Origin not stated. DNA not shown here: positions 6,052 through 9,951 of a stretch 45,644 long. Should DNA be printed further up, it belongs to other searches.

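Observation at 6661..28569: Hidden periodicity: a very divergent two-motif (A then B) module recurs 13-14 times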

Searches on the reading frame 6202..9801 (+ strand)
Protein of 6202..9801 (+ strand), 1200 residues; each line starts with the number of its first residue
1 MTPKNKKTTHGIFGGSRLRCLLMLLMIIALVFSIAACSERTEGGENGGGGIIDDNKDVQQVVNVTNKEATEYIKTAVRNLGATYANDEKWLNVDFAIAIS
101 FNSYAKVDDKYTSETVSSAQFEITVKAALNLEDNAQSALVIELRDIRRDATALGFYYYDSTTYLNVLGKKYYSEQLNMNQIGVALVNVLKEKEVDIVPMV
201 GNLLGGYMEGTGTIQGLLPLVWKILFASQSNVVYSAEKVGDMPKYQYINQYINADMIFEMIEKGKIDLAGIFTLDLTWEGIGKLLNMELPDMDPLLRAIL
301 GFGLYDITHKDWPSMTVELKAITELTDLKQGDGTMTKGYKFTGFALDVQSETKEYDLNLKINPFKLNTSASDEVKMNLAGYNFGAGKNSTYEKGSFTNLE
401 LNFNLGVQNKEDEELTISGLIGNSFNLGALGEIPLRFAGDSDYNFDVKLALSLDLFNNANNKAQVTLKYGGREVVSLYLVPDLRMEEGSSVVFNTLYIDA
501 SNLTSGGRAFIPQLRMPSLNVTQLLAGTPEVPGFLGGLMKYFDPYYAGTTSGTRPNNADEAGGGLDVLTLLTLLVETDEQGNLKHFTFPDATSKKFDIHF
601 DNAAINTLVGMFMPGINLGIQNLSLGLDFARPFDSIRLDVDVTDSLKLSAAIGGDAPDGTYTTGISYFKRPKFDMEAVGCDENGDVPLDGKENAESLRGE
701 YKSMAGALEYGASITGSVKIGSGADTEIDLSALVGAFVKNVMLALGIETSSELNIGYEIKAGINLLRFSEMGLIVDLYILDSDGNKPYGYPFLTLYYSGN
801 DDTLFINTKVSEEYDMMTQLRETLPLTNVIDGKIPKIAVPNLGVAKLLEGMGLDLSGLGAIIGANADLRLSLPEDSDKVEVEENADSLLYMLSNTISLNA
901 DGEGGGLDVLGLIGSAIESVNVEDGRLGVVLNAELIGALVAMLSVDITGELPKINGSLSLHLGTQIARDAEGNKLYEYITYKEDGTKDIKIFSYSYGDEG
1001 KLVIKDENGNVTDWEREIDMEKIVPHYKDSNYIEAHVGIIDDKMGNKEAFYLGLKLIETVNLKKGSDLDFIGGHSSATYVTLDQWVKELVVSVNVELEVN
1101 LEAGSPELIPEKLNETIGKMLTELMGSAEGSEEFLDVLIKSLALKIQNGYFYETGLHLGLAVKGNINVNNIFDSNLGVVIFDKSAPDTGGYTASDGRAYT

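Call 27: search_protein_representatives(protein=window:6202-9801:+)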
Query: 1200 residues. Proteins with E-value up to 0.001 (for the whole library): 41; up to 1e-10: 38; up to 1e-30: 24. The best 41 are listed.
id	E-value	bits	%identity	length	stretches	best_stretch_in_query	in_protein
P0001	0.0e+00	1461.2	67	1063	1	16-1014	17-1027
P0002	1.1e-204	699.1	40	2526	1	21-1199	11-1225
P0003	6.8e-115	401.7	48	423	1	18-436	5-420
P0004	9.6e-109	381.3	40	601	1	20-583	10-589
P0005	7.7e-93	328.7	97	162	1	1-161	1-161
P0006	9.4e-75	268.8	39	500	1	23-476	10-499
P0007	1.7e-74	267.9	34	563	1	20-525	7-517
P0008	2.1e-73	264.3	31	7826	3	59-963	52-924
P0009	2.5e-71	257.4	41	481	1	488-926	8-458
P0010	1.4e-66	241.7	34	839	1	19-852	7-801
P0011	1.9e-64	234.6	31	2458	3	347-990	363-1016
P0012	4.7e-58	213.5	28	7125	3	20-960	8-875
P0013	3.0e-55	204.2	30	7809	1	20-962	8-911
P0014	9.6e-55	202.5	29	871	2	352-853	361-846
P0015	2.8e-54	201.0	29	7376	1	18-961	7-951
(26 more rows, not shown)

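Call 28: find_homologous_proteins(query=window:6202-9591:+, max_evalue=0.001)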
Query window:6202-9591:+ (1130 aa): 2 proteins with E <= 0.001 among 8000 candidates.
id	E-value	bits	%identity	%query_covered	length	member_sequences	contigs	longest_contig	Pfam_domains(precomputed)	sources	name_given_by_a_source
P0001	0.0e+0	1461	66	87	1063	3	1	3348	-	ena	-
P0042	0.0e+0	1199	52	98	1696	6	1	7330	-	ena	-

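Call 58: predict_structure(alignment_id=A4)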
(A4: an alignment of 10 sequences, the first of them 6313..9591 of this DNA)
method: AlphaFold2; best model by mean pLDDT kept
length: 1093 residues; sequences in the alignment: 10
mean_pLDDT: 38.6   pTM: 0.30
mean pLDDT of the five models: 38.6, 38.4, 36.8, 36.4, 35.6
residues with pLDDT >= 90: 0; 70-90: 1; 50-70: 188; < 50: 904
segments of 3 or more residues with pLDDT < 50: 1-58, 104-106, 113-118, 120-195, 209-284, 291-294, 302-311, 322-535, 540-546, 552-556, 558-561, 570-590, 593-714, 722-736, 764-767, 771-928, 977-1066, 1083-1093
pLDDT, mean of each block of 10 residues (from residue 1): 23 27 27 36 37 48 60 61 54 51 53 48 41 36 39 33 28 29 34 46 56 38 37 31 33 38 39 42 49 47 47 54 43 26 21 26 33 41 37 39 36 35 39 41 35 35 39 34 37 36 30 29 32 47 49 47 52 39 42 43 36 32 25 26 38 38 32 37 39 32 34 49 42 47 57 53 50 37 38 40 42 32 24 25 27 25 27 33 38 36 27 25 39 57 57 59 57 51 41 37 28 26 23 23 37 26 48 55 43 27
secondary structure, 60 per line:
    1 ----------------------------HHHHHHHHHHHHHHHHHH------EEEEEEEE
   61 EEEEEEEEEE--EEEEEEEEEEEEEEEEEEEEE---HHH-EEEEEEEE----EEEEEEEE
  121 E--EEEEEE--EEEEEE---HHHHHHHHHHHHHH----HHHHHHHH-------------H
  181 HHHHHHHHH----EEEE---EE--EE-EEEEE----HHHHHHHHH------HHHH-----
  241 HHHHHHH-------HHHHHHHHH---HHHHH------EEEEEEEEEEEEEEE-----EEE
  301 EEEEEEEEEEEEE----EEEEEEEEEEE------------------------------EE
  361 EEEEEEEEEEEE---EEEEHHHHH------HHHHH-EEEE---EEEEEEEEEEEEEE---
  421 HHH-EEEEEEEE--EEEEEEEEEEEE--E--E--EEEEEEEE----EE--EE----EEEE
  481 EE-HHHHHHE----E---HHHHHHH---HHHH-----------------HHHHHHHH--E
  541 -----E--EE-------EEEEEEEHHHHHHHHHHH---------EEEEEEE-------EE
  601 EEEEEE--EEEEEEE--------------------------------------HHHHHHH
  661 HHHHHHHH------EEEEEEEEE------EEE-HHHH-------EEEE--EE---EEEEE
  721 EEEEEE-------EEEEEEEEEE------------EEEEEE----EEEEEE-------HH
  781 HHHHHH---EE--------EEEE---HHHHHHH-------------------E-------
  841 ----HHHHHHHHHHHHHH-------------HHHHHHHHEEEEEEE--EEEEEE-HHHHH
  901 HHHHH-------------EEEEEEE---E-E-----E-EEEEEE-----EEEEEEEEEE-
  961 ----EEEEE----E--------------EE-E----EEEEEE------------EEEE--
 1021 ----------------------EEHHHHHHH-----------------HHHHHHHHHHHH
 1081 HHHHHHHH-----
elements in order (helices of 4 or more, strands of 3 or more residues): H29-46 E53-70 E73-93 E101-108 E113-121 E124-129 E132-137 H141-154 H159-166 H180-189 E194-197 E208-212 H217-225 H232-235 H241-247 H255-263 H267-271 E278-292 E298-313 E318-328 E359-372 E376-379 H380-384 H391-395 E397-400 E404-417 E425-432 E435-446 E455-462 E477-482 H484-489 H499-505 H509-512 H530-537 E558-564 H565-575 E585-591 E599-606 E609-615 H654-668 E675-683 E690-692 H694-697 E705-708 E716-726 E734-743 E756-761 E766-771 H779-786 E800-803 H807-813 H845-858 H872-879 E880-886 E889-894 H896-905 E919-925 E939-944 E950-959 E965-969 E997-1002 E1015-1018 H1045-1051 H1069-1088

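Call 67: fold_search(model_id=the predicted structure, library=pdb)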
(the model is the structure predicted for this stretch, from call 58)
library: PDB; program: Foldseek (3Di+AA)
matches with E <= 10: 659; with E <= 0.001: 0
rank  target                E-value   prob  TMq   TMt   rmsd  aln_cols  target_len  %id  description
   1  9fy9_D                3.9e-03  0.14  0.07  0.10  37.0       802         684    7  Cryo-EM structure of the type 1 chaperone-usher pilus FimD-tip complex (FimDHGFC) - Conformer 1 (released 2025-06-04)
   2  3t24_A                3.9e-03  0.13  0.06  0.12  36.3       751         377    6  Crystal structure of Pseudomonas aeruginosa OpdQ (released 2012-02-08)
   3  9a39_MODEL_1_A        6.2e-03  0.07  0.05  0.06  34.4       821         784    8  Model of E. coli LptD by in-cell photo-crosslinking MS and deep learning (released 2023-02-24)
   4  7lhg_C                7.6e-03  0.10  0.06  0.08  37.7       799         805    7  Cryo-EM structure of E. coli P pilus tip assembly intermediate PapC-PapD-PapK-PapG in the first conformation (released 2021-08-11)
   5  6r2q_B                8.0e-03  0.11  0.07  0.11  39.0       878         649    6  Structure of the Mtr complex (released 2020-04-22)
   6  9fw9_D                8.4e-03  0.09  0.07  0.09  37.0       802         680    7  Cryo-EM structure of the type 1 pilus assembly platform as part of the FimA-bound chaperone-usher pilus complex (FimDH (released 2025-06-04)
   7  4n4r_A                9.4e-03  0.09  0.06  0.10  35.0       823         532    6  Structure basis of lipopolysaccharide biogenesis (released 2014-06-25)
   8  5nqp_B                1.2e-02  0.12  0.04  0.10  22.6       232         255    9  Structure of a fHbp(V1.4):PorA(P1.16) chimera. Fusion at fHbp position 151. (released 2018-02-28)
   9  9n73_LH               1.3e-02  0.06  0.07  0.07  33.8       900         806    9  SSU processome maturation and disassembly, State G (released 2025-10-29)
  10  9n6v_LH               1.3e-02  0.06  0.07  0.08  28.6       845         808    8  SSU processome maturation and disassembly, State A (released 2025-11-05)
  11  7hsv_B                1.7e-02  0.11  0.05  0.12  22.7       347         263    9  PanDDA analysis group deposition -- Crystal Structure of FatA in complex with Z2643472210 (released 2025-08-13)
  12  9i92_A                1.7e-02  0.04  0.05  0.07  37.5       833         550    7  Cryo-EM structure of Shigella flexneri LptDE bound by a Bicyclic peptide molecule (Compound 1) (released 2025-10-15)
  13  7hu0_B                1.8e-02  0.16  0.05  0.15  21.3       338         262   10  PanDDA analysis group deposition -- Crystal Structure of FatA in complex with Z728939702 (released 2025-08-13)
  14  9n78_LH               1.8e-02  0.06  0.07  0.09  32.1       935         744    8  SSU processome maturation and disassembly, State L (released 2025-11-05)
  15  5nqp_C                1.9e-02  0.10  0.04  0.10  22.2       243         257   10  Structure of a fHbp(V1.4):PorA(P1.16) chimera. Fusion at fHbp position 151. (released 2018-02-28)
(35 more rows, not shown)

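Call 80: find_encoding_contigs(protein=P0003, flank=10000, max_places=3)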
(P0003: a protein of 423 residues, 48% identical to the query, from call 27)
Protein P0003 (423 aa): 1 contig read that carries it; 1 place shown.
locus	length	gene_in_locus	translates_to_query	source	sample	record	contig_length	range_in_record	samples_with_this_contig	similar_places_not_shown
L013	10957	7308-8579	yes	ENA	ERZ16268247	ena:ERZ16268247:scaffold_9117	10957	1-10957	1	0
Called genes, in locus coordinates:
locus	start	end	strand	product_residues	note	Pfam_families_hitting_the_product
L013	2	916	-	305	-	?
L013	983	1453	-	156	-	PF03449:GreA_GreB_N, PF01272:GreA_GreB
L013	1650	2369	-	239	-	PF02146:SIR2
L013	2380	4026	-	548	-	PF01268:FTHFS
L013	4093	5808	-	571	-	PF00071:Ras (faint), PF01926:MMR_HSR1, PF02421:FeoB_N, PF07670:Gate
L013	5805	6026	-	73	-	PF04023:FeoA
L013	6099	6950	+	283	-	PF01171:ATP_bind_3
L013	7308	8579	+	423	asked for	-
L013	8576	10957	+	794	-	?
